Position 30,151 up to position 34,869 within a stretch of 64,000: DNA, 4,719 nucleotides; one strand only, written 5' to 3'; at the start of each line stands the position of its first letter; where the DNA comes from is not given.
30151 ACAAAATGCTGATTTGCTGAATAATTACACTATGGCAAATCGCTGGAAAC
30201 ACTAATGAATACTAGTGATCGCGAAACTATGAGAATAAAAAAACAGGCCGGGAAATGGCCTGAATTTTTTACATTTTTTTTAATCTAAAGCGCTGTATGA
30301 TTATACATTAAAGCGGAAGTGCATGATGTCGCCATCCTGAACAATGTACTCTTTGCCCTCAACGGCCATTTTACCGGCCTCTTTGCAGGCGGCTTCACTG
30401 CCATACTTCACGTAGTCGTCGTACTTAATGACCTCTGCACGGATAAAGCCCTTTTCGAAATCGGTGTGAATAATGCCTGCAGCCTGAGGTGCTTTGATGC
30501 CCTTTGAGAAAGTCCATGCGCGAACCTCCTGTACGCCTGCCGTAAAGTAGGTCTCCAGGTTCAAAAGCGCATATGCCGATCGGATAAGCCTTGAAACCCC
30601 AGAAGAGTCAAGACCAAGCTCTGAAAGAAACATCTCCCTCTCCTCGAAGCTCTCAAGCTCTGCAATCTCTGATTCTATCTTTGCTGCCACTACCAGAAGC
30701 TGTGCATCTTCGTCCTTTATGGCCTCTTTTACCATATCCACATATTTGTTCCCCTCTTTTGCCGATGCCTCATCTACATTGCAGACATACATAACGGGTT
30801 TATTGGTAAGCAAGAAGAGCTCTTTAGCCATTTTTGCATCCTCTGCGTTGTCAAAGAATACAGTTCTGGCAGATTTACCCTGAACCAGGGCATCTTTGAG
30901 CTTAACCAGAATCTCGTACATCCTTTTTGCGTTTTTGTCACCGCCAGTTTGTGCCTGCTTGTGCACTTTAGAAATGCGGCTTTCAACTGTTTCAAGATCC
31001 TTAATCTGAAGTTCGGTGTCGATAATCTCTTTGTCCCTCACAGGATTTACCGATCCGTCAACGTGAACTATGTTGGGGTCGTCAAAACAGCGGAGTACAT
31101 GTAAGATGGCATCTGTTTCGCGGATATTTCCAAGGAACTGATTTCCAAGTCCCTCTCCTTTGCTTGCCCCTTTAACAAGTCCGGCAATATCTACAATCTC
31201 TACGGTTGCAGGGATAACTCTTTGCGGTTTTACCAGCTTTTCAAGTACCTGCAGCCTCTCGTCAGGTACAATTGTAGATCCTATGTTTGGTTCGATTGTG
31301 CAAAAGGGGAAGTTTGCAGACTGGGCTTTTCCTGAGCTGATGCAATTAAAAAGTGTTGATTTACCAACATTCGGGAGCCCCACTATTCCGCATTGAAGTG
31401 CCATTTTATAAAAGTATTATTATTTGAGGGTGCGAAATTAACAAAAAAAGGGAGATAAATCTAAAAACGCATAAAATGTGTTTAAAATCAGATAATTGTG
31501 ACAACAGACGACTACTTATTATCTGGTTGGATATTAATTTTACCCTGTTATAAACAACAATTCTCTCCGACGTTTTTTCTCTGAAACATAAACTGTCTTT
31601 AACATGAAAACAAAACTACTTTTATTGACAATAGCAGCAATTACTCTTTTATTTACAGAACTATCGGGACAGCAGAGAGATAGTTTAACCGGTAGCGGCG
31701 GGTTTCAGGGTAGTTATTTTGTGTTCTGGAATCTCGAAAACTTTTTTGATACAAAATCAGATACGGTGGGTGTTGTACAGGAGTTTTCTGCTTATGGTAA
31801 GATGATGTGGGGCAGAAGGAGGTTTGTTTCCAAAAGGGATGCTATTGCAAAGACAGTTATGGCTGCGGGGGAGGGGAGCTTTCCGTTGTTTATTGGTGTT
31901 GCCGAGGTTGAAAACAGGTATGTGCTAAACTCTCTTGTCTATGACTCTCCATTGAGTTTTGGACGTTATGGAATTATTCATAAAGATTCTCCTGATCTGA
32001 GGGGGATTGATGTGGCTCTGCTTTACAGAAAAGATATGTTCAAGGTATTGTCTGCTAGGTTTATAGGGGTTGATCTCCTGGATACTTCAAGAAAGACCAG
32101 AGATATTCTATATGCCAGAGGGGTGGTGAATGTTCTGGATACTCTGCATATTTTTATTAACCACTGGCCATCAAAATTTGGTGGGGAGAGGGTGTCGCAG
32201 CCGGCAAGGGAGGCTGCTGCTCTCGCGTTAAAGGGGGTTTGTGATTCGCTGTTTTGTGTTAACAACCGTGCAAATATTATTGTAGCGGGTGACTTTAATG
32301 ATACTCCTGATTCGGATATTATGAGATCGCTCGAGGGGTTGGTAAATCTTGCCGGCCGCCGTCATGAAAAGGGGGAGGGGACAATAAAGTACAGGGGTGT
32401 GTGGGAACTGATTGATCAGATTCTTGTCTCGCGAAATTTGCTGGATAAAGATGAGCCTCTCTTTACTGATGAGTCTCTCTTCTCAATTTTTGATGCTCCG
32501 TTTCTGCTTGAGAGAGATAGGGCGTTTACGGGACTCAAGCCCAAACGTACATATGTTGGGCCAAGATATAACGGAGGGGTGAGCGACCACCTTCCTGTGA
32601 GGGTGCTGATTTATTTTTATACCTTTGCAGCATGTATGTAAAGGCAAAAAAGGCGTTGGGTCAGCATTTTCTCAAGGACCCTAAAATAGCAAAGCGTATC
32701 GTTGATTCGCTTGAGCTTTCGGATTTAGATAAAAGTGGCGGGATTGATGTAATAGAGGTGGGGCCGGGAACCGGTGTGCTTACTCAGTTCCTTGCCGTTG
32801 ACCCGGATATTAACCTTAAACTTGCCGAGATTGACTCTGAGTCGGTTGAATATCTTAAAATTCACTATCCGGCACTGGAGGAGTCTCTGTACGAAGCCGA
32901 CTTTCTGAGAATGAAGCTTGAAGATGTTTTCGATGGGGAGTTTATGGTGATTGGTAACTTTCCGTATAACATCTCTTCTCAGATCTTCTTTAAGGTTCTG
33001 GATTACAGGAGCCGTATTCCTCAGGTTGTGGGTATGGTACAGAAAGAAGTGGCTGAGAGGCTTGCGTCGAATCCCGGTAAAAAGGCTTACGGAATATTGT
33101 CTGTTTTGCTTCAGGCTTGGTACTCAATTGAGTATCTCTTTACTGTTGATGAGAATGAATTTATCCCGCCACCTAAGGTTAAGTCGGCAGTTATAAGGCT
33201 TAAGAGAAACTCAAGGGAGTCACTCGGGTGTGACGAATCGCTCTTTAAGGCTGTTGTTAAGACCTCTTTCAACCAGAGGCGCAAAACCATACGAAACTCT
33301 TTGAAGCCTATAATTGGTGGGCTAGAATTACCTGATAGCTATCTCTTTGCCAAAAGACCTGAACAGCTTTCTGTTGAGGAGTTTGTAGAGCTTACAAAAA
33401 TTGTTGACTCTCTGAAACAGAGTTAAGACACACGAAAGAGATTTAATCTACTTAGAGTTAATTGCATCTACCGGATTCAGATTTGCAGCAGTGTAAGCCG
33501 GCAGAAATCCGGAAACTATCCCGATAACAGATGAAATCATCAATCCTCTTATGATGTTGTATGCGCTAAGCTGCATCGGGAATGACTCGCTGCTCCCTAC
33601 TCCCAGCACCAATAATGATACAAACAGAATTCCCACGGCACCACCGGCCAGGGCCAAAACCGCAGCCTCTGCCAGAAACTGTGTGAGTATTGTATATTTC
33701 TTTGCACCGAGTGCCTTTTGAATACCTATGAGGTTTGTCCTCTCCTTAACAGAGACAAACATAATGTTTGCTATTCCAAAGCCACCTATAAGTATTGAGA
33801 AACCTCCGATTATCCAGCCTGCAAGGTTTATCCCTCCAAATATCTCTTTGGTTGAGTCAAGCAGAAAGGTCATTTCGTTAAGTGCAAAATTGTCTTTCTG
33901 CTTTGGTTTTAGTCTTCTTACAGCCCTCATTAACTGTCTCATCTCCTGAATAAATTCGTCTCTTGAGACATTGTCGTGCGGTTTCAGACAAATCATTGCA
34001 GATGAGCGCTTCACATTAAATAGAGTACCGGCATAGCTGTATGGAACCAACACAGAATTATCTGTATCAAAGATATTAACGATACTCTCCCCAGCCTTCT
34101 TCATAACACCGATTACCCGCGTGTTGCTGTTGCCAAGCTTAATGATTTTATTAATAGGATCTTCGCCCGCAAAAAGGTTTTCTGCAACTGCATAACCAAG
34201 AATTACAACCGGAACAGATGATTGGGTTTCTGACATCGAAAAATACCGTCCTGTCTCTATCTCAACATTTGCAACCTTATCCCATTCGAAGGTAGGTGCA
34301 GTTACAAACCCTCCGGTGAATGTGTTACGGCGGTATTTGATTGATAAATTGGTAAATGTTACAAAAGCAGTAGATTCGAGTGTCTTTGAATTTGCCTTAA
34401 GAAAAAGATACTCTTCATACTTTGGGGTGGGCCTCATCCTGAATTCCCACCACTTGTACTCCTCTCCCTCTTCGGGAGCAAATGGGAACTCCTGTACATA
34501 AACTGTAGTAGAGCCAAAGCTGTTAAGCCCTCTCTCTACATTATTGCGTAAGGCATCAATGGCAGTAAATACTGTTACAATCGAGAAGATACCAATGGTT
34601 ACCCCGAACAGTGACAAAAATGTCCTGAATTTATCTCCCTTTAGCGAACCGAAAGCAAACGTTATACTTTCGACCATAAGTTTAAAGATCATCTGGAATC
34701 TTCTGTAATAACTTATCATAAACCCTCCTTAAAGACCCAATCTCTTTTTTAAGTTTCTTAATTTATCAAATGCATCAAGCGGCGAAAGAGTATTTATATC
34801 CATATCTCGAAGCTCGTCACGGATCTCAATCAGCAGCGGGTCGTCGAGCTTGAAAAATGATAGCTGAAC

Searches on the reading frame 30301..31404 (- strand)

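Call 39: search_protein_families(library=pfam, proteins=[window:30301-31404:-])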
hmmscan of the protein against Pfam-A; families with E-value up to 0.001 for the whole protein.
window:30301-31404:- (367 aa): 3 families
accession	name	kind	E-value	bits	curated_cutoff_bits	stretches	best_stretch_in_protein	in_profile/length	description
PF06071.19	YchF-GTPase_C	-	1.9e-41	140.5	27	1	283-366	1-84/84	Protein of unknown function (DUF933)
PF01926.29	MMR_HSR1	-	1.6e-20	73.8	21.9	1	5-110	2-86/113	50S ribosome-binding GTPase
PF02421.24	FeoB_N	-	4.1e-07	30.1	27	1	5-53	3-51/156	Ferrous iron transport protein B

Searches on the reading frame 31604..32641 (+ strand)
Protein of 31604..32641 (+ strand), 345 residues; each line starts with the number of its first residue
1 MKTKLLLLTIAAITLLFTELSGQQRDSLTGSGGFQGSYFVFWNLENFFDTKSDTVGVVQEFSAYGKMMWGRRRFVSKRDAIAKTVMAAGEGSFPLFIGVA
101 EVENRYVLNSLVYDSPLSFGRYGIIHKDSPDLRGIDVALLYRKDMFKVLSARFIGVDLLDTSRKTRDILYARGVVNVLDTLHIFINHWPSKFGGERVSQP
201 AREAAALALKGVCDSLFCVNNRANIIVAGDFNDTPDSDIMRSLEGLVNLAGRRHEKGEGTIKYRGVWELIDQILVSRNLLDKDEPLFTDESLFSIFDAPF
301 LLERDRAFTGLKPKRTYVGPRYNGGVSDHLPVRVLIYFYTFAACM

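Call 39: search_protein_families(library=pfam, proteins=[window:31604-32641:+])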
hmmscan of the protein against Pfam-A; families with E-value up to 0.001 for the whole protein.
window:31604-32641:+ (345 aa): 2 families
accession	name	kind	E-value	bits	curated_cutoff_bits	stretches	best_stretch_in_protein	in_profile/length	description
PF19580.5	Exo_endo_phos_3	-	1.1e-73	248.5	27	1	40-335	3-308/311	Endonuclease/Exonuclease/phosphatase family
PF03372.29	Exo_endo_phos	-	1.5e-07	31.8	24.5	1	96-290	33-217/225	Endonuclease/Exonuclease/phosphatase family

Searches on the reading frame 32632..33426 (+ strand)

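Call 39: search_protein_families(library=pfam, proteins=[window:32632-33426:+])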
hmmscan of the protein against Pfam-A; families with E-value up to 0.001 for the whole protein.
window:32632-33426:+ (264 aa): 1 family
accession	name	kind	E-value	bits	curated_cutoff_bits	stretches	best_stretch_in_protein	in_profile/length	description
PF00398.26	RrnaAD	-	3.2e-50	171.1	24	1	4-230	3-229/263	Ribosomal RNA adenine dimethylase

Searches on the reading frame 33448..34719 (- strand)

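Call 39: search_protein_families(library=pfam, proteins=[window:33448-34719:-])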
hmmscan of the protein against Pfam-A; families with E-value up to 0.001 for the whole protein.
window:33448-34719:- (423 aa): 2 families
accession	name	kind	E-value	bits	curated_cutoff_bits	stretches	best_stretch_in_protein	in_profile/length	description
PF12704.14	MacB_PCD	-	2.9e-31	109.8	27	1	33-263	1-207/207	MacB-like periplasmic core domain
PF02687.27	FtsX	-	2.1e-15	57.3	25.5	1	303-416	2-120/120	FtsX-like permease C-terminal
